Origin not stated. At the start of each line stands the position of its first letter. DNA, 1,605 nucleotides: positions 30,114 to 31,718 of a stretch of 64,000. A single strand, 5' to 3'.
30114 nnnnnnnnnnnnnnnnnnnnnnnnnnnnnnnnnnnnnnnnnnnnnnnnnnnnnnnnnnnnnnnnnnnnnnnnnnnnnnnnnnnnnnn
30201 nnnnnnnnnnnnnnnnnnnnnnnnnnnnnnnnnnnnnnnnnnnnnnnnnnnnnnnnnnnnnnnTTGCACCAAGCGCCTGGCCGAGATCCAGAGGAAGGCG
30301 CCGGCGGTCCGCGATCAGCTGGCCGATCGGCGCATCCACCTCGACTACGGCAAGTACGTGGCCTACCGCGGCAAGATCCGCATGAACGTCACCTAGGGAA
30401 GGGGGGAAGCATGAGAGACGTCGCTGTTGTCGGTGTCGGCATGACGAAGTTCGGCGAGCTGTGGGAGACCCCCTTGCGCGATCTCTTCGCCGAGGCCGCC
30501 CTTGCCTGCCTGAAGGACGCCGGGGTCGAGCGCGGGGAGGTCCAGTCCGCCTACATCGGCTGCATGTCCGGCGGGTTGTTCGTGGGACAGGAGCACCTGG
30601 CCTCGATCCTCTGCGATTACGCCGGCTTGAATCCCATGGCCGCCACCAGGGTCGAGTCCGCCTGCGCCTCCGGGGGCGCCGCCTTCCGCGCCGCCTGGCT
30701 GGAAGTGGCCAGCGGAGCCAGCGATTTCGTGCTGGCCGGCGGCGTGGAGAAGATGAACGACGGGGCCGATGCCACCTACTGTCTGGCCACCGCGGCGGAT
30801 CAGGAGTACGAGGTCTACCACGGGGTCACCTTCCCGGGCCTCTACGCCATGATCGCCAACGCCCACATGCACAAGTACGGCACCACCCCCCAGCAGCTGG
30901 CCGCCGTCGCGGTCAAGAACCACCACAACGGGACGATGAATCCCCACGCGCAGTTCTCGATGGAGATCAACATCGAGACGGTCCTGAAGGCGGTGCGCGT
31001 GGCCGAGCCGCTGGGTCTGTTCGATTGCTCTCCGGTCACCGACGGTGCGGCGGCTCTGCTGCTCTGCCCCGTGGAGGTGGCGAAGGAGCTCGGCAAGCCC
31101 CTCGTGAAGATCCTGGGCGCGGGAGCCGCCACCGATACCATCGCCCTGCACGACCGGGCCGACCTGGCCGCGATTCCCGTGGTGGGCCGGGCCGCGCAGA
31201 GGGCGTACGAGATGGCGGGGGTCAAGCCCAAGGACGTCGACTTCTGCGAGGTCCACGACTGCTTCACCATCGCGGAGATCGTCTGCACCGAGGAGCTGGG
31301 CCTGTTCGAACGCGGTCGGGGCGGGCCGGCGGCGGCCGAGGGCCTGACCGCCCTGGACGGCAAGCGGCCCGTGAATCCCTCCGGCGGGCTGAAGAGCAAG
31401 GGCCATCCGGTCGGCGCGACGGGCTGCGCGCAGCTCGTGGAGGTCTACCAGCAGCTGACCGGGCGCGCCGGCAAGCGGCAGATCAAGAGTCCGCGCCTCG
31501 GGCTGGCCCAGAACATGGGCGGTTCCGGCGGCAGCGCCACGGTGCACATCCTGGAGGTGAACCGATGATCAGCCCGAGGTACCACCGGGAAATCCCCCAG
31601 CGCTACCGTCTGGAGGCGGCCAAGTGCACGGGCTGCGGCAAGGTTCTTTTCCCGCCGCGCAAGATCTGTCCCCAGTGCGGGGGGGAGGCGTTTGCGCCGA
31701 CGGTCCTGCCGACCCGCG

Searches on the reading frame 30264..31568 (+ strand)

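Call 76: search_protein_families(library=pfam, proteins=[window:30264-31568:+], max_evalue=0.0001)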
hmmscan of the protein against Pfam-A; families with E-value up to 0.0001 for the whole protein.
window:30264-31568:+ (434 aa): 4 families
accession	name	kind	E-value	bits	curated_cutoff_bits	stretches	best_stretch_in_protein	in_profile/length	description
PF22691.2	Thiolase_C_1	-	1.2e-45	155.3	28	1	287-431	1-143/144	Thiolase C-terminal domain-like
PF00108.29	Thiolase_N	-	1.3e-33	117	26.4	1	53-269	1-258/260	Thiolase, N-terminal domain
PF02803.24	Thiolase_C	-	2e-11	44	27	1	297-409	16-108/123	Thiolase, C-terminal domain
PF00109.32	ketoacyl-synt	-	4.2e-05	23.7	20.8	1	128-165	168-205/252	Beta-ketoacyl synthase, N-terminal domain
